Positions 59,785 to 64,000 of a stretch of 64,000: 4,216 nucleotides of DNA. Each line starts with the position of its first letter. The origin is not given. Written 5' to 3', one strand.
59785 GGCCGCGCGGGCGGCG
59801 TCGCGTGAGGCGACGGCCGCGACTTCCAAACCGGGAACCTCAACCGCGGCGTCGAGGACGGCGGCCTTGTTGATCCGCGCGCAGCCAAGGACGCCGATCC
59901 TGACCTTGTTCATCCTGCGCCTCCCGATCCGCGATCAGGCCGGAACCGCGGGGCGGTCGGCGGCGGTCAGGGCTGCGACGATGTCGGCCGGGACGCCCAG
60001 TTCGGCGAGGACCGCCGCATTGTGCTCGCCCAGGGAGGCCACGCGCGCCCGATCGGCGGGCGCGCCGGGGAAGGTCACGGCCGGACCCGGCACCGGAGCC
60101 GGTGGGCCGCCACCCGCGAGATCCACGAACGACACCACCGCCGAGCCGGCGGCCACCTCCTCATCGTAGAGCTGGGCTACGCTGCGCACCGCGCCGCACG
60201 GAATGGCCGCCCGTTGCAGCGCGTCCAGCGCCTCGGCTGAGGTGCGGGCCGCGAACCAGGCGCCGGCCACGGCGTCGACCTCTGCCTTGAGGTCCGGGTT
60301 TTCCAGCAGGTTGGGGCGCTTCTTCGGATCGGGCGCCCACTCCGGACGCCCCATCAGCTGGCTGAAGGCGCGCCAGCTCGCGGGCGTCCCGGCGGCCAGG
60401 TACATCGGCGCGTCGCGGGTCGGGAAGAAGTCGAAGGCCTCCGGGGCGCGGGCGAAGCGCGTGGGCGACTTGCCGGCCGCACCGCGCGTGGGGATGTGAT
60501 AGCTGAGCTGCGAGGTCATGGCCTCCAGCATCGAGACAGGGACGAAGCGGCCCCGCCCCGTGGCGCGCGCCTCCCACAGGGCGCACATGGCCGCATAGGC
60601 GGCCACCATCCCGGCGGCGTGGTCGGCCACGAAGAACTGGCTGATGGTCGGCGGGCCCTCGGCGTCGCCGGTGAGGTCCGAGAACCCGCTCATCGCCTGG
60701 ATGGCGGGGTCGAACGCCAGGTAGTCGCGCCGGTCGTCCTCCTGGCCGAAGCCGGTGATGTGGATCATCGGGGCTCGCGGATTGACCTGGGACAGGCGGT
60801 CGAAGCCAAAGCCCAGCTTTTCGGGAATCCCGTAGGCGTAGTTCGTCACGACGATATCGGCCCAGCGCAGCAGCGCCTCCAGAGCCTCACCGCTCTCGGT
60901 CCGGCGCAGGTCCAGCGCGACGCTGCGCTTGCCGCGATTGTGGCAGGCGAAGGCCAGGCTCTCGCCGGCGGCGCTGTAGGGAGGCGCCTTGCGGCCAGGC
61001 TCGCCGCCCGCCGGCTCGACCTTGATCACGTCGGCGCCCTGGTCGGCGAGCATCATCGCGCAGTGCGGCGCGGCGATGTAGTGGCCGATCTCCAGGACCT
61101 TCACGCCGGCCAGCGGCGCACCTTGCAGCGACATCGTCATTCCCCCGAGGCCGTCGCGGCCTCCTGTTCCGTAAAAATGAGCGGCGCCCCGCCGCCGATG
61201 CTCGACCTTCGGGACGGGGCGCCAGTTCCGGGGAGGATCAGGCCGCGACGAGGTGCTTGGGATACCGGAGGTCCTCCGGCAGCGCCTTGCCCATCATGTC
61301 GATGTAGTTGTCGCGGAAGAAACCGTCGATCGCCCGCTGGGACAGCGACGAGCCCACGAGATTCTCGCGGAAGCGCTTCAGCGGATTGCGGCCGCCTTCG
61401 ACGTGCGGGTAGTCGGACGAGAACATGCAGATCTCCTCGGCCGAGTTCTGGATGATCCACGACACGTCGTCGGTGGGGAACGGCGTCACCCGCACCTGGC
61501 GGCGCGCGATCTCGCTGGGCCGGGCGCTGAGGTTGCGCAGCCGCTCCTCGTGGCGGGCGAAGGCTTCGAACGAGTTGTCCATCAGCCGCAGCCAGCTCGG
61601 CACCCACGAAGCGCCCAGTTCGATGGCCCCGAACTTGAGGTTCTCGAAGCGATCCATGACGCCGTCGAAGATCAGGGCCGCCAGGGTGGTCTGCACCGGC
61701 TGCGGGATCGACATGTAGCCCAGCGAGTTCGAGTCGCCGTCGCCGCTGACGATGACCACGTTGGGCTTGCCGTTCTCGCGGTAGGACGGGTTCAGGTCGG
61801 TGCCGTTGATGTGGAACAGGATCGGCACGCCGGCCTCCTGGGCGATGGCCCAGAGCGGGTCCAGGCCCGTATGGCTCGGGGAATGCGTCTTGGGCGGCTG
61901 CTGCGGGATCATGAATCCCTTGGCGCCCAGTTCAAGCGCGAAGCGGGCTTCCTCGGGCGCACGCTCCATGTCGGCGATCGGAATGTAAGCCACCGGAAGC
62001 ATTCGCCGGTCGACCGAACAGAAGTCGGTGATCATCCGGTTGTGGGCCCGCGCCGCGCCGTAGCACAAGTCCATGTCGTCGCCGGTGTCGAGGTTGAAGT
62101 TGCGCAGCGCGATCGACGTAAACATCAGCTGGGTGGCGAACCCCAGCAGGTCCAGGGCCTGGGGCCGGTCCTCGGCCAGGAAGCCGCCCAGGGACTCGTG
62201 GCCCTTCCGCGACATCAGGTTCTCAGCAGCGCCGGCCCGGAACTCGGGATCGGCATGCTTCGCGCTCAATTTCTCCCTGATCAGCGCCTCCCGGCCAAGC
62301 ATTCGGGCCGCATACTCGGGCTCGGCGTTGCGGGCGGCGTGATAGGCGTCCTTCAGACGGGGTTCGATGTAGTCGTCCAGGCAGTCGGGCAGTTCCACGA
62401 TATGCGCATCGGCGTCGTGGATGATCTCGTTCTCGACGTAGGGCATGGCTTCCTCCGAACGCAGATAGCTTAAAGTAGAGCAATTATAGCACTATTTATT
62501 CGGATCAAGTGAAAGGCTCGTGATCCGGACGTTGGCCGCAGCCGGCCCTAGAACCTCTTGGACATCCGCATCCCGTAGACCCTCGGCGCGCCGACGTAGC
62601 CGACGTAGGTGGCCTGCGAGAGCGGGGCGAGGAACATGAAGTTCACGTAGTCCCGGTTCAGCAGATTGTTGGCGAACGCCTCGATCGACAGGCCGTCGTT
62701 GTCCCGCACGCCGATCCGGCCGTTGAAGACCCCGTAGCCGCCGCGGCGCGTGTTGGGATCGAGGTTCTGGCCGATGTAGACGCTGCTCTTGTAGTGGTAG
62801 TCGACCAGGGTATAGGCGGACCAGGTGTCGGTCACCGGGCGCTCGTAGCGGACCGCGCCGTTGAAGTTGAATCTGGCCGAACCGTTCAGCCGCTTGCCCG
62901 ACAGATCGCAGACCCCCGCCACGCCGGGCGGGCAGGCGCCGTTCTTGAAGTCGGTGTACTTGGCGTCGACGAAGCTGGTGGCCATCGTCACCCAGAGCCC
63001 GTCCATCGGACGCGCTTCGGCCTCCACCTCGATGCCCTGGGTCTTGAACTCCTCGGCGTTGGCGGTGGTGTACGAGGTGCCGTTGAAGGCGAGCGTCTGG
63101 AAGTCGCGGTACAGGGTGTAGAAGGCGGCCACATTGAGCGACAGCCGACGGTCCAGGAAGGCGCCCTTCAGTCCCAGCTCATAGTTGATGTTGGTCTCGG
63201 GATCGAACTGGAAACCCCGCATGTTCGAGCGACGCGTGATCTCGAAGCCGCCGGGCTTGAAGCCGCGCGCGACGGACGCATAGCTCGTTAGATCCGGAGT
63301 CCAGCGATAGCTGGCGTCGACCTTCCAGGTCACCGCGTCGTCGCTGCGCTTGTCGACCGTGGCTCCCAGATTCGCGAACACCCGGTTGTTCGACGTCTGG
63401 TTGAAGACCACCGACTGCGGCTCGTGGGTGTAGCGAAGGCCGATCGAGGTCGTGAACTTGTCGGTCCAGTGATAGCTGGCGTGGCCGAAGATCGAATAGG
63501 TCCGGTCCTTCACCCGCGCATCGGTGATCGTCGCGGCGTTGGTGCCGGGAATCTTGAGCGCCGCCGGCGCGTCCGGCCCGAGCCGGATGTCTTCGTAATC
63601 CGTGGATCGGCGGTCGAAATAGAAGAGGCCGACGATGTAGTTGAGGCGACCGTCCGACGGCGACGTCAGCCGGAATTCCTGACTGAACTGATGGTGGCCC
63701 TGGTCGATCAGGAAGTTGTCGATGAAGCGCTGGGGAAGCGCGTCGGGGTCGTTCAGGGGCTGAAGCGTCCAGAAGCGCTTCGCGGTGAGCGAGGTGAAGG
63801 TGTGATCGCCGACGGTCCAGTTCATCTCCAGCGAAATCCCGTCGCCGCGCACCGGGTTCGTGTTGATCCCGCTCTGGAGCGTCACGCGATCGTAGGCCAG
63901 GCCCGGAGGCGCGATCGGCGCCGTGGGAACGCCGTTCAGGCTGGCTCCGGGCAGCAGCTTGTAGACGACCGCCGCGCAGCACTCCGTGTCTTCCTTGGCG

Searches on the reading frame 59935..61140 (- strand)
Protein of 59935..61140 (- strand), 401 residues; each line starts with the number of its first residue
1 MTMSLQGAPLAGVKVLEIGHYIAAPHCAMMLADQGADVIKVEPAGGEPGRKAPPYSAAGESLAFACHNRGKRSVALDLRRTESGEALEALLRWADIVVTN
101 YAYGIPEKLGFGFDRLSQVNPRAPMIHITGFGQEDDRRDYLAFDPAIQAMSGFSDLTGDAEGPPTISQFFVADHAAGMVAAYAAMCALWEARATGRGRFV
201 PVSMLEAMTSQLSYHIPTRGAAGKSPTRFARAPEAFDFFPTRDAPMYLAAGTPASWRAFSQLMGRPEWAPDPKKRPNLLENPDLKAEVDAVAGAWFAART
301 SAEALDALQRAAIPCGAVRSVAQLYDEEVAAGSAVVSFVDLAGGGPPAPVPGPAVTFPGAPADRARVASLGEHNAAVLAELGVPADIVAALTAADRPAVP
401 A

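Call 76: search_protein_families(library=pfam, proteins=[window:59935-61140:-], max_evalue=0.00001)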
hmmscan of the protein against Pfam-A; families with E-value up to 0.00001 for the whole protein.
window:59935-61140:- (401 aa): 1 family
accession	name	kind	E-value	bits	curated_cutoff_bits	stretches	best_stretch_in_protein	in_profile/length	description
PF02515.22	CoA_transf_3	-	6.9e-96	322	23.3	1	10-374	1-366/366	CoA-transferase family III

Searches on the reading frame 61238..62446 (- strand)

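Call 94: search_protein_families(library=pfam, proteins=[window:61238-62446:-], max_evalue=0.00001)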
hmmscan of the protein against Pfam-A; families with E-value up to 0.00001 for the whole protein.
window:61238-62446:- (402 aa): 1 family
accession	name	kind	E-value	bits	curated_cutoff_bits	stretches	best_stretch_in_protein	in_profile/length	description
PF04909.20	Amidohydro_2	-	5.6e-22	79.3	26.4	1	130-380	61-282/289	Amidohydrolase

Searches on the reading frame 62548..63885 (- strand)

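Call 94: search_protein_families(library=pfam, proteins=[window:62548-63885:-], max_evalue=0.00001)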
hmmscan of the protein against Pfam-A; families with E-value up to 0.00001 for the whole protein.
window:62548-63885:- (445 aa): 1 family
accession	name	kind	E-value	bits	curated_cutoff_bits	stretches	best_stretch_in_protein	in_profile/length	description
PF00593.30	TonB_dep_Rec_b-barrel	-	2e-46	160.2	27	1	32-408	79-436/436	TonB dependent receptor-like, beta-barrel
